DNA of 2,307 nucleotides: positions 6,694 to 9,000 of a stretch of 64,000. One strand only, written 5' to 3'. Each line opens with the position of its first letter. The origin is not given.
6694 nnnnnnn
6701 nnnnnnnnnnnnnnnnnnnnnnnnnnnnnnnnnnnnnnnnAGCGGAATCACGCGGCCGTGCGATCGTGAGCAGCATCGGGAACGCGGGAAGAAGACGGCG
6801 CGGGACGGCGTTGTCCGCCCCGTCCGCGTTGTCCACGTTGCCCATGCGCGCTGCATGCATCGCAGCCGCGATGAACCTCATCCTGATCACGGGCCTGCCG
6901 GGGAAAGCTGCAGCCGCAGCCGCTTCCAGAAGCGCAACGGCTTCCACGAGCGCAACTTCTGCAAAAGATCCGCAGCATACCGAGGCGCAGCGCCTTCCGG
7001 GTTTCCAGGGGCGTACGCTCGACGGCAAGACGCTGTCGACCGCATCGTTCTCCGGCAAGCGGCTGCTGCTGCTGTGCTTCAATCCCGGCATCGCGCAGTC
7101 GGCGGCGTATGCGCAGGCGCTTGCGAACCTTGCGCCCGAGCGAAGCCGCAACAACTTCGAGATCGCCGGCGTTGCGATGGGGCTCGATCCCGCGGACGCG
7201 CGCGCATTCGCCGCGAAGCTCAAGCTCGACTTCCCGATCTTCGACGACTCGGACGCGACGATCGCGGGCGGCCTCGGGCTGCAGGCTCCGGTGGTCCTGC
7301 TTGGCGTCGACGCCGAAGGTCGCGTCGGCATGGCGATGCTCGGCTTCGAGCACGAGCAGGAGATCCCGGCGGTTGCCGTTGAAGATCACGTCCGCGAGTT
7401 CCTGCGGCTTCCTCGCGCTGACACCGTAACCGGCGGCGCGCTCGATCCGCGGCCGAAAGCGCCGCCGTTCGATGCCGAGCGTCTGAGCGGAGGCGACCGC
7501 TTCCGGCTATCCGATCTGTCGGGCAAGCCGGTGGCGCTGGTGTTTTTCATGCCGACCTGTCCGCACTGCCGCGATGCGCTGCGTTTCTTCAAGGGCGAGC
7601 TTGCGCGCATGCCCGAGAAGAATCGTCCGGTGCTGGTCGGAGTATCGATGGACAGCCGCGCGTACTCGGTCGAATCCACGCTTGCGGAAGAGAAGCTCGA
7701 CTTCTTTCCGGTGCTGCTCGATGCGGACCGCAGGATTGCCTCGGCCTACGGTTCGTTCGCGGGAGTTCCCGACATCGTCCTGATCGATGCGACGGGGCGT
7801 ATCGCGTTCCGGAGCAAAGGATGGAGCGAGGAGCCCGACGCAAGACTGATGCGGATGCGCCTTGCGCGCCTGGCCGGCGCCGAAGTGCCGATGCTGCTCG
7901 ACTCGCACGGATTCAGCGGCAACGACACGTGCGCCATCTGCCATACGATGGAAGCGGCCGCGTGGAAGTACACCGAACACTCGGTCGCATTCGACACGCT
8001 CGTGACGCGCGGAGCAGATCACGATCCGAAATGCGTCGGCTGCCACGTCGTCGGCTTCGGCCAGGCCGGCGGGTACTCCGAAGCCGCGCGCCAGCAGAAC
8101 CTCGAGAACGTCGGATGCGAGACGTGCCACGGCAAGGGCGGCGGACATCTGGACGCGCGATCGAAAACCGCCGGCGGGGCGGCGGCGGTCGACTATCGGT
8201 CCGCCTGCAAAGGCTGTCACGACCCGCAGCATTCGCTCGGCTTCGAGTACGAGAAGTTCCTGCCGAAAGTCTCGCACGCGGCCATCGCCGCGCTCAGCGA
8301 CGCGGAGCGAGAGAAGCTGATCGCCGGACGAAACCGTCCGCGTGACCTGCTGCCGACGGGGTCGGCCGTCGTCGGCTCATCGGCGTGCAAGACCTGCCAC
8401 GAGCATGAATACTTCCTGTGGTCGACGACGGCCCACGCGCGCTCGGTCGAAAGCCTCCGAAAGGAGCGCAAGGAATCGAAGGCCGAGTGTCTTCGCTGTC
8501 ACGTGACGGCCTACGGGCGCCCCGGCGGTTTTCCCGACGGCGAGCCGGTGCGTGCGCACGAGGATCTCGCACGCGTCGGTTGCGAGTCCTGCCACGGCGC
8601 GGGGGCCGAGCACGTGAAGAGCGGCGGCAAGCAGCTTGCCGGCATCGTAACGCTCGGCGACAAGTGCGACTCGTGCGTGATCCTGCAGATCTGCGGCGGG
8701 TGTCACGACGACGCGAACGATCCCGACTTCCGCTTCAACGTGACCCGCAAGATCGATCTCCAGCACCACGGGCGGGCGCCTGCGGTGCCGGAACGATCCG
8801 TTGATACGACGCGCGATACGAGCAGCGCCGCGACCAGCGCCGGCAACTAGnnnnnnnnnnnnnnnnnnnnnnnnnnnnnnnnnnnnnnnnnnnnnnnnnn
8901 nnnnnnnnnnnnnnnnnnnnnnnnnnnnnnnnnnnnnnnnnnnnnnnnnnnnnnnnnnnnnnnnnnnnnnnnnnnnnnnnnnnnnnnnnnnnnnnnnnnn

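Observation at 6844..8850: Thioredoxin(TlpA)-octaheme cytochrome fusion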

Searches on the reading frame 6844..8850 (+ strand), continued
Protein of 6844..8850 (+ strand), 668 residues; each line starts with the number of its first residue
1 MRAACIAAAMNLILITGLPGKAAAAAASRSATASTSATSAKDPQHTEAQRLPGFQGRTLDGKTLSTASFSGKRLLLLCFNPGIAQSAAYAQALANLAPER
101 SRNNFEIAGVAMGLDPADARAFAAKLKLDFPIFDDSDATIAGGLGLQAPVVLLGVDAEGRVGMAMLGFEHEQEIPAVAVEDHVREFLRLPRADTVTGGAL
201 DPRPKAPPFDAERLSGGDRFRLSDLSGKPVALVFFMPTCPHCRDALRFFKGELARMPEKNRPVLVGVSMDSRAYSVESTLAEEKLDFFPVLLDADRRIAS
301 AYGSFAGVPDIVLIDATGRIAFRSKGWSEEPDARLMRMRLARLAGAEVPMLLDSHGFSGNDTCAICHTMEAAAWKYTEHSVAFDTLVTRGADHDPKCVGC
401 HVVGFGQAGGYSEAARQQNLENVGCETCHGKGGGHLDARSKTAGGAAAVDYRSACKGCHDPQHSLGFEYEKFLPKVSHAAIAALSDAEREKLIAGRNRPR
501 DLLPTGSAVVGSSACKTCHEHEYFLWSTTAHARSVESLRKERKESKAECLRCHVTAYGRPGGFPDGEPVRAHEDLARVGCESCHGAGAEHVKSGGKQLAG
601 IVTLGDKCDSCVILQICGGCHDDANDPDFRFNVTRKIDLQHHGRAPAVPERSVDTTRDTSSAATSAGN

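Call 67: search_protein_families(library=pfam, proteins=[L013:4610-5407:+, L013:5404-7782:+, L013:8879-11221:+, L013:11205-12347:-, L015:4470-5363:+, L015:5381-6379:+, L015:8851-9198:-, L015:9524-10453:-, L016:4006-6177:+, L016:9237-10508:-], max_evalue=0.001)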
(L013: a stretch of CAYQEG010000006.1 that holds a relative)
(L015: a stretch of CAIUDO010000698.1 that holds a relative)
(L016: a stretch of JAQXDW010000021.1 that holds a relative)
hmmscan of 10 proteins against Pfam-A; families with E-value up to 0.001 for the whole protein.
L013:4610-5407:+ (265 aa): 2 families
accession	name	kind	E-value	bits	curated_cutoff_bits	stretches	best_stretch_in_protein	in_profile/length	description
PF01553.26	Acyltransferase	-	1.6e-14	54.3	23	1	36-163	2-131/132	Acyltransferase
PF03982.18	DAGAT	-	1.6e-10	40.9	22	1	83-171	104-195/297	Diacylglycerol acyltransferase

L013:5404-7782:+ (792 aa): 0 families

L013:8879-11221:+ (780 aa): 0 families

L013:11205-12347:- (380 aa): 0 families

L015:4470-5363:+ (297 aa): 0 families

L015:5381-6379:+ (332 aa): 3 families
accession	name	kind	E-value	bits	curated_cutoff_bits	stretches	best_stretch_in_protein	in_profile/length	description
PF00561.26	Abhydrolase_1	-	3.1e-24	86.4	25.8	1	43-283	1-224/245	alpha/beta hydrolase fold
PF12146.15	Hydrolase_4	-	2e-15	57.2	27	1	44-285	6-219/239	Serine aminopeptidase, S33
PF12697.13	Abhydrolase_6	-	6.9e-14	53.5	26.3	1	45-283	1-195/217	Alpha/beta hydrolase family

L015:8851-9198:- (115 aa): 0 families

L015:9524-10453:- (309 aa): 2 families
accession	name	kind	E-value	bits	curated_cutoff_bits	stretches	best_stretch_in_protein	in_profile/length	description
PF13411.12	MerR_1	-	2.9e-15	56.6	21.6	1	10-69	3-61/69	MerR HTH family regulatory protein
PF00376.29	MerR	-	4.3e-10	39.7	28.2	1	10-46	2-38/38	MerR family regulatory protein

L016:4006-6177:+ (723 aa): 6 families
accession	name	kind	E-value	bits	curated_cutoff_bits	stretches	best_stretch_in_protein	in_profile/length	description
PF01694.28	Rhomboid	-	7.9e-30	104.4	22.6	1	255-392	2-139/143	Rhomboid domain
PF14559.12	TPR_19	-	5.7e-07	30.2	25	0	604-637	3-36/68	Tetratricopeptide repeat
PF07719.23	TPR_2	-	3.9e-06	27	27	1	596-625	5-34/34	Tetratricopeptide repeat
PF13428.12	TPR_14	-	1.5e-05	25.7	23.5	0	601-633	10-42/44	Tetratricopeptide repeat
PF00515.34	TPR_1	-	5.6e-05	23.2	27.8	1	598-625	7-34/34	Tetratricopeptide repeat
PF13432.12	TPR_16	-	5.7e-05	23.9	32.7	1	580-625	22-64/65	Tetratricopeptide repeat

L016:9237-10508:- (423 aa): 1 family
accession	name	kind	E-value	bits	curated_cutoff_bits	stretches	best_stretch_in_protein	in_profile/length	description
PF06123.17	CreD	-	1.1e-13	51.3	23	1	287-411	304-428/428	Inner membrane protein CreD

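Call 72: list_cluster_members(proteins=[P0001, P0003, P0052])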
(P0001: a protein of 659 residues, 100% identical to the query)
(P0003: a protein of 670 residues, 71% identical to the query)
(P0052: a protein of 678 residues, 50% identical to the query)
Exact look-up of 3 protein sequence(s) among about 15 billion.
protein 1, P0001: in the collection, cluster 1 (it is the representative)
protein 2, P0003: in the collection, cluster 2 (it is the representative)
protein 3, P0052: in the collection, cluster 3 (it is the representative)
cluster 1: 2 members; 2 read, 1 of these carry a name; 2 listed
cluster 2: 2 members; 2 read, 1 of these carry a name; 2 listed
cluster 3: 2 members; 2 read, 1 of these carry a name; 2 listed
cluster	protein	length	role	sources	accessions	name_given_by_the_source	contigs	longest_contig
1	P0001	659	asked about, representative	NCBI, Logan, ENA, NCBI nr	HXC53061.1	MAG TPA: multiheme c-type cytochrome [Candidatus Limnocylindrales bacterium] | multiheme c-type cytochrome [Candidatus Limnocylindrales bacterium]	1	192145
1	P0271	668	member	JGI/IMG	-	-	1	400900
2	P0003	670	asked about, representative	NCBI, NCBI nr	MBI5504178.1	MAG: redoxin domain-containing protein [Deltaproteobacteria bacterium] | redoxin domain-containing protein [Deltaproteobacteria bacterium]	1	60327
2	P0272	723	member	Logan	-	-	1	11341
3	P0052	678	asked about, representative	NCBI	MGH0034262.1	MAG: multiheme c-type cytochrome [Myxococcota bacterium]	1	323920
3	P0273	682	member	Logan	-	-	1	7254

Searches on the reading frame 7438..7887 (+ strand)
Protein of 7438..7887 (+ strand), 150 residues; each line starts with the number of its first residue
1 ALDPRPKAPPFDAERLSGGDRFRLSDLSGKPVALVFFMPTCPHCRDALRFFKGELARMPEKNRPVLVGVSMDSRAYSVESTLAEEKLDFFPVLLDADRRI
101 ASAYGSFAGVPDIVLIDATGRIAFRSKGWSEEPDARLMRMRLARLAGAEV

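Call 71: search_solved_structures(query=window:7438-7887:+, max_evalue=0.0001, show_alignments=4)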
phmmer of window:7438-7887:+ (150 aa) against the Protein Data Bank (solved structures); distinct sequences matched with E-value up to 0.0001: 23.
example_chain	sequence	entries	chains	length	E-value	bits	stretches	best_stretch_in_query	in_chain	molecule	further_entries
3kcm_A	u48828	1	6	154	2.4e-11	47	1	6-128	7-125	Thioredoxin family protein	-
3c71_A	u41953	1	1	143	2.8e-10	43.5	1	8-123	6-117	Thiol-disulfide oxidoreductase resA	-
3c73_A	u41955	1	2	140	4.4e-09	39.6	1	8-123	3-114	Thiol-disulfide oxidoreductase resA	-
2h1b_A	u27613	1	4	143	9.9e-08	35.2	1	8-123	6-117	Thiol-disulfide oxidoreductase resA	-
1st9_A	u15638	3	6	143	9.9e-08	35.2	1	8-123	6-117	Thiol-disulfide oxidoreductase resA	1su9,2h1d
2f9s_A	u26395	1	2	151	1.2e-07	35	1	8-123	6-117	Thiol-disulfide oxidoreductase resA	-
2cvb_A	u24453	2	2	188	5.4e-07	32.8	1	8-124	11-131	probable thiol-disulfide isomerase/thioredoxin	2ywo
3gl3_A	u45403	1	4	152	7.5e-07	32.4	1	2-149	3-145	Putative Thiol:disulfide interchange protein DsbE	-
2ls5_A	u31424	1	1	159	1.5e-06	31.4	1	8-139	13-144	Uncharacterized protein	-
2h19_A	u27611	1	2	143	1.8e-06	31.1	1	8-123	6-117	Thiol-disulfide oxidoreductase resA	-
2h1a_A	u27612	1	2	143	1.8e-06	31.1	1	8-123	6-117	Thiol-disulfide oxidoreductase resA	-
2m72_A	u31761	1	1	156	2e-06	31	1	26-139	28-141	Uncharacterized thioredoxin-like protein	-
4nmu_A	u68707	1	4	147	3.6e-06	30.2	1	7-125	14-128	Thiol-disulfide oxidoreductase ResA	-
2lrn_A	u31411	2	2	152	1.1e-05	28.7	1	19-125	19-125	Thiol:disulfide interchange protein | Putative thiol-disulfide oxidoreductase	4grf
3hdc_A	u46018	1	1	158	1.4e-05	28.2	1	8-131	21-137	Thioredoxin family protein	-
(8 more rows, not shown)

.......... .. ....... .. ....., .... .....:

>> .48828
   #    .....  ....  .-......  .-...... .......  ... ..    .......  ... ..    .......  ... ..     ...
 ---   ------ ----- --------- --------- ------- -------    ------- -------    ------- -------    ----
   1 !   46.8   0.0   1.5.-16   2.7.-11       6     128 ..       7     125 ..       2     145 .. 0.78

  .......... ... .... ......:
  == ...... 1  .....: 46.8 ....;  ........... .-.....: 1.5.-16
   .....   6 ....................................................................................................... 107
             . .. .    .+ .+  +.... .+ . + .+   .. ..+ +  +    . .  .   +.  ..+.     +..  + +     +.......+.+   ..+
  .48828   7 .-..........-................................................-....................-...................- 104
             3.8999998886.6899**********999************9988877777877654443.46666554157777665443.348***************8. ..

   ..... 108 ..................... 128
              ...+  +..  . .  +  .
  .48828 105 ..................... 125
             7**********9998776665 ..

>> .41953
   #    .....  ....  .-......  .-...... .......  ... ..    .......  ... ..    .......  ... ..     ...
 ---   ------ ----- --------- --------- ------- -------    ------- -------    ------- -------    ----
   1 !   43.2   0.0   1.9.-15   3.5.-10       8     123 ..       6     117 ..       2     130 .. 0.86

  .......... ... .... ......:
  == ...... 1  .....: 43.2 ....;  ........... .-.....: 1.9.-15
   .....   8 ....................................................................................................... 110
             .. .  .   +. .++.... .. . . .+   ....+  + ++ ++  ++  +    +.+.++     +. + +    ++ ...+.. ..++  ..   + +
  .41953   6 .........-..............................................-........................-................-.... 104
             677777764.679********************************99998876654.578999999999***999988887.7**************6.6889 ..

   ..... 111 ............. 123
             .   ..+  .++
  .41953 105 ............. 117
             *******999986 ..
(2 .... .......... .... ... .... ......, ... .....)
